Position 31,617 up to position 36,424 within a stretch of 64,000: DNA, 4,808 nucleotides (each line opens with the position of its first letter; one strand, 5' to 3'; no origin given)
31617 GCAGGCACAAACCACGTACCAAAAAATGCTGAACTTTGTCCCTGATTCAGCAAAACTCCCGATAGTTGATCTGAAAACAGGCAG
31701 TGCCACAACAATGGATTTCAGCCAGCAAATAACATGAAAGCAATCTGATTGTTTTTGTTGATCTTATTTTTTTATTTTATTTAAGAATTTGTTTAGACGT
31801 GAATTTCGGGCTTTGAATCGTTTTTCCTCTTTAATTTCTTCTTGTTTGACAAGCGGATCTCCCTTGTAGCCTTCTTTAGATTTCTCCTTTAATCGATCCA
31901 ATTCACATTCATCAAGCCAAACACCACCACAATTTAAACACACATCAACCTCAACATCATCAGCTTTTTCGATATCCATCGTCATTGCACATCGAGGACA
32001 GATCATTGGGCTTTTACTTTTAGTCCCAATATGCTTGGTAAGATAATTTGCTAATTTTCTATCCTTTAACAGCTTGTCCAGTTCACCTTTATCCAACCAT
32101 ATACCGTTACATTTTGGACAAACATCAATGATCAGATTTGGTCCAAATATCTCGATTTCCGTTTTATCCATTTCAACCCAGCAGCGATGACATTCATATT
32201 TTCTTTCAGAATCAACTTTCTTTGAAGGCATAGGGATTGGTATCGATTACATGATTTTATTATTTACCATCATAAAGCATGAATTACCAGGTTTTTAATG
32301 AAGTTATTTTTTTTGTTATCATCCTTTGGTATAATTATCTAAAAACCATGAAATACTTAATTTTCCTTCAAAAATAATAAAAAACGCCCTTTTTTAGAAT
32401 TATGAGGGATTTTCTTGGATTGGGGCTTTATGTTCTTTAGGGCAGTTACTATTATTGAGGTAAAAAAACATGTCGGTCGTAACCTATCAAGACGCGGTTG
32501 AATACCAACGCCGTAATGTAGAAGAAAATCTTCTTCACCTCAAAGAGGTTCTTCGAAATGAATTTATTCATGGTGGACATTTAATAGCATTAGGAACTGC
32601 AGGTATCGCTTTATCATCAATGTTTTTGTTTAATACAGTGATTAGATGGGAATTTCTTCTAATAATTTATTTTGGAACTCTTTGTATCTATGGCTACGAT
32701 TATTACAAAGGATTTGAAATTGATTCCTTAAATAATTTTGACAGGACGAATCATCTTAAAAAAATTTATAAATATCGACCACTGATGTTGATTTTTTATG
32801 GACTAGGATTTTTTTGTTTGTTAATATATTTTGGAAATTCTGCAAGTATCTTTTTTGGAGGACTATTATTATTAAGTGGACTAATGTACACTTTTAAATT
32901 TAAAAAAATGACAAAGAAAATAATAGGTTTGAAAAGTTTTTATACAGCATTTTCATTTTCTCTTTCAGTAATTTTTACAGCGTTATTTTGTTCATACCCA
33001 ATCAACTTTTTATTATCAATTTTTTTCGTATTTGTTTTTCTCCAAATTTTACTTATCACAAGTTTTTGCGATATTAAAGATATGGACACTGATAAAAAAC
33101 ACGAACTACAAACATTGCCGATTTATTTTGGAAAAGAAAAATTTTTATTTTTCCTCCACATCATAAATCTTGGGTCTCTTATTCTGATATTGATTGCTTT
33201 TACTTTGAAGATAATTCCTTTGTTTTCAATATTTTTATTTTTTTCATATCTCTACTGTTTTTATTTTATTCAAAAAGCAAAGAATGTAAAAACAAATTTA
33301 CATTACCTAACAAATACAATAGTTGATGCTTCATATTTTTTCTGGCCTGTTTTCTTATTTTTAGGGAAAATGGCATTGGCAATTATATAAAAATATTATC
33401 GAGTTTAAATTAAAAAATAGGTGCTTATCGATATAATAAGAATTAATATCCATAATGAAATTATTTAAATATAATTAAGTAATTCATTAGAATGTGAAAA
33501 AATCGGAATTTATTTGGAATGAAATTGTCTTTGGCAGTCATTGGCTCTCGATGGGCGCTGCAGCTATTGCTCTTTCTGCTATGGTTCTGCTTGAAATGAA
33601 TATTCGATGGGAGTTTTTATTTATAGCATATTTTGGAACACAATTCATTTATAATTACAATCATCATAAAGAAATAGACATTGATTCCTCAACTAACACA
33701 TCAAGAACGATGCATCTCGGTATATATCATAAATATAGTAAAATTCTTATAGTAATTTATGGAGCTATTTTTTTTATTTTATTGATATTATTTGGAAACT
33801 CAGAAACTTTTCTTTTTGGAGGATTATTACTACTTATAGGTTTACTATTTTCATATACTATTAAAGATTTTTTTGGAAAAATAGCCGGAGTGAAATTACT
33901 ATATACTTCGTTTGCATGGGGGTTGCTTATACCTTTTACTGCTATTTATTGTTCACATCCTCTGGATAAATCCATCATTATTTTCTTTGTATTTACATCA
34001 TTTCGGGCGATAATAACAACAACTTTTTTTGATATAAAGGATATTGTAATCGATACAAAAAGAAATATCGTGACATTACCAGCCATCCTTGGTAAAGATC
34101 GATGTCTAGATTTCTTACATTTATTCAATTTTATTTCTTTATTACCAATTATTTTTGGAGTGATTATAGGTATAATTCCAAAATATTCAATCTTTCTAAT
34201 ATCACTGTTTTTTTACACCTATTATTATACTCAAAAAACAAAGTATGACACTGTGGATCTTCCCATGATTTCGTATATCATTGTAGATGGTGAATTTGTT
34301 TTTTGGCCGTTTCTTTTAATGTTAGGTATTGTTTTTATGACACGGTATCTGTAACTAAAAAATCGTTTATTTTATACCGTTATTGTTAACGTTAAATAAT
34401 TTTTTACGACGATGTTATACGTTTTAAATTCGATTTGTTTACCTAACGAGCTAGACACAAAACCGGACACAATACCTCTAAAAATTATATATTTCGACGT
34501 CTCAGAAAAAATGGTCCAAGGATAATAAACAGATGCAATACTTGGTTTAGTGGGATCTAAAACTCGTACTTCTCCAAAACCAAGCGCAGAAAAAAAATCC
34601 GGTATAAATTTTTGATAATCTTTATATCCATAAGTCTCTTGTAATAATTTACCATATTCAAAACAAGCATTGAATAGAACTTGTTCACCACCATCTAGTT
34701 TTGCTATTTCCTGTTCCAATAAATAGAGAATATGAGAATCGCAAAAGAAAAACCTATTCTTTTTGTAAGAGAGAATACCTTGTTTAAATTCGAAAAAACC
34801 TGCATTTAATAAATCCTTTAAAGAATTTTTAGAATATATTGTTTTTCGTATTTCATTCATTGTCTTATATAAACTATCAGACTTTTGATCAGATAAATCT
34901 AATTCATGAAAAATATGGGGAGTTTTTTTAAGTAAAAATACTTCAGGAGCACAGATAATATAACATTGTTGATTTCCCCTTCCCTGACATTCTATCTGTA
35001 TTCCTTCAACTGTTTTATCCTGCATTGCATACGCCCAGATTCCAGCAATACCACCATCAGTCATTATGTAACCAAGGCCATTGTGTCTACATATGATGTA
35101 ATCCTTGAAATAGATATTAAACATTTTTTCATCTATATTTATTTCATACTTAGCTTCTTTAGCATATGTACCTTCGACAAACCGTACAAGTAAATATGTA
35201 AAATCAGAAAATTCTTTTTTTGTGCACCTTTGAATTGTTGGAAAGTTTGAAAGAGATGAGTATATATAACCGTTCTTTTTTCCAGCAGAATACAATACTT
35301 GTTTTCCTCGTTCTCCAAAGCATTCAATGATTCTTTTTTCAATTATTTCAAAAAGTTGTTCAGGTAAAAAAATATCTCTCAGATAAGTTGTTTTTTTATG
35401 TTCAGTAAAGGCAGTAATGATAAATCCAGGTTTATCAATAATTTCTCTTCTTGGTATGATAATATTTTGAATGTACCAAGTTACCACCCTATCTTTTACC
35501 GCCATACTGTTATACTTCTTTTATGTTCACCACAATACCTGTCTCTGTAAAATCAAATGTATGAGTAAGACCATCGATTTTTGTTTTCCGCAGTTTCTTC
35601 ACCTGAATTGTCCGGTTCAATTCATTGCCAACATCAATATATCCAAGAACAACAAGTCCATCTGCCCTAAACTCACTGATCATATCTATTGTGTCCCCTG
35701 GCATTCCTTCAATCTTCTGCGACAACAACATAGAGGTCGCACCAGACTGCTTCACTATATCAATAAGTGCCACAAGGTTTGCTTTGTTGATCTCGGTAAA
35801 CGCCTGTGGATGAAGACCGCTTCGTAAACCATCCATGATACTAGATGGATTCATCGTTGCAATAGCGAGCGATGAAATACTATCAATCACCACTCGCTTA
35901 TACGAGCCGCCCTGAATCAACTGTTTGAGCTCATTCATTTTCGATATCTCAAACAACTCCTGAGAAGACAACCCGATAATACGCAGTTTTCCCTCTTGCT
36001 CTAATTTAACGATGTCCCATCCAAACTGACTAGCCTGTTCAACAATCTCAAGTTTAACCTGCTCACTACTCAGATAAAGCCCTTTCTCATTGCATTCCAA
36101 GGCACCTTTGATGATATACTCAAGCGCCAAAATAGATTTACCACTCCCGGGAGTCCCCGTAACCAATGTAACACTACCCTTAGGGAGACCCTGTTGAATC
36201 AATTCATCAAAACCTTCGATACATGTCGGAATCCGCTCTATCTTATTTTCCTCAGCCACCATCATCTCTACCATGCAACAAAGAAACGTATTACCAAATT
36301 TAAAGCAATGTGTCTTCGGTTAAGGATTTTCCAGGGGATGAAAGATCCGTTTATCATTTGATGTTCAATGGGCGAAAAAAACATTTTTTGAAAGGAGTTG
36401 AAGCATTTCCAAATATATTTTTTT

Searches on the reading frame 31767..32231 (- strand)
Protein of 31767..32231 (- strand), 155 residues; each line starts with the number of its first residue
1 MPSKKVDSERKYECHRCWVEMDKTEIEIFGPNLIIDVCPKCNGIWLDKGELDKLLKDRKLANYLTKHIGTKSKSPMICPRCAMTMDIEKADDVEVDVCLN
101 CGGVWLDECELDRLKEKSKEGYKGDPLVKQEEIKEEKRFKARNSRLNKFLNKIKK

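Call 67: search_protein_families(library=pfam, proteins=[window:31767-32231:-], max_evalue=0.00001)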
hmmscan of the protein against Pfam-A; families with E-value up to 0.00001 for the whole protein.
window:31767-32231:- (155 aa): 1 family
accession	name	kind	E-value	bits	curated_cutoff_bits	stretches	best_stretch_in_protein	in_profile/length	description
PF13453.11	Zn_ribbon_TFIIB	-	6.8e-23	80.2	22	2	77-117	1-41/41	Transcription factor zinc-finger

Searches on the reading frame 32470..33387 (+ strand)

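Call 67: search_protein_families(library=pfam, proteins=[window:32470-33387:+], max_evalue=0.00001)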
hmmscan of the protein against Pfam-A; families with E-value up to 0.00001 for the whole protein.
window:32470-33387:+ (306 aa): 1 family
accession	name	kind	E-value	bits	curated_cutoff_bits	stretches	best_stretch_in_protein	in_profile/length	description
PF01040.23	UbiA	-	3.6e-14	53.1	34.2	1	43-272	6-237/250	UbiA prenyltransferase family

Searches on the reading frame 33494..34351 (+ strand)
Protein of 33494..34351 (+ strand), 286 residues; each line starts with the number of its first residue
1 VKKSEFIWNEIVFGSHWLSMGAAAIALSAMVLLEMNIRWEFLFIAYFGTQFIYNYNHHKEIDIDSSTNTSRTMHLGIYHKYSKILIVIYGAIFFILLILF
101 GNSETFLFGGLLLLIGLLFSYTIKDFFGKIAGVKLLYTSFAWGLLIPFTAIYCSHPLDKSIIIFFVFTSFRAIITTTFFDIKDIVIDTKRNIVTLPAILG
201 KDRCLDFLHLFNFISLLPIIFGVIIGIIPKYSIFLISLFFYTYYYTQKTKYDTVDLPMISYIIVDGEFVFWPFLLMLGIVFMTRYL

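Call 67: search_protein_families(library=pfam, proteins=[window:33494-34351:+], max_evalue=0.00001)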
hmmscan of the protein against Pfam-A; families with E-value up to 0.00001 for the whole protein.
window:33494-34351:+ (286 aa): 1 family
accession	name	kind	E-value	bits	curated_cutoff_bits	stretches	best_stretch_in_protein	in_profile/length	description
PF01040.23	UbiA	-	1.7e-11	44.3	34.2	1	23-251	7-236/250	UbiA prenyltransferase family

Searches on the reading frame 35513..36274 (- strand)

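Call 67: search_protein_families(library=pfam, proteins=[window:35513-36274:-], max_evalue=0.00001)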
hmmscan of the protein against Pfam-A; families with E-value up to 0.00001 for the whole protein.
window:35513-36274:- (254 aa): 2 families
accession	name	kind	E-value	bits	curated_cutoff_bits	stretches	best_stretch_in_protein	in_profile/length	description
PF06745.19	ATPase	-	8.1e-50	169.8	26.6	1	15-250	1-227/231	KaiC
PF13481.12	AAA_25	-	2.8e-08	34.1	27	1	22-142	22-161/195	AAA domain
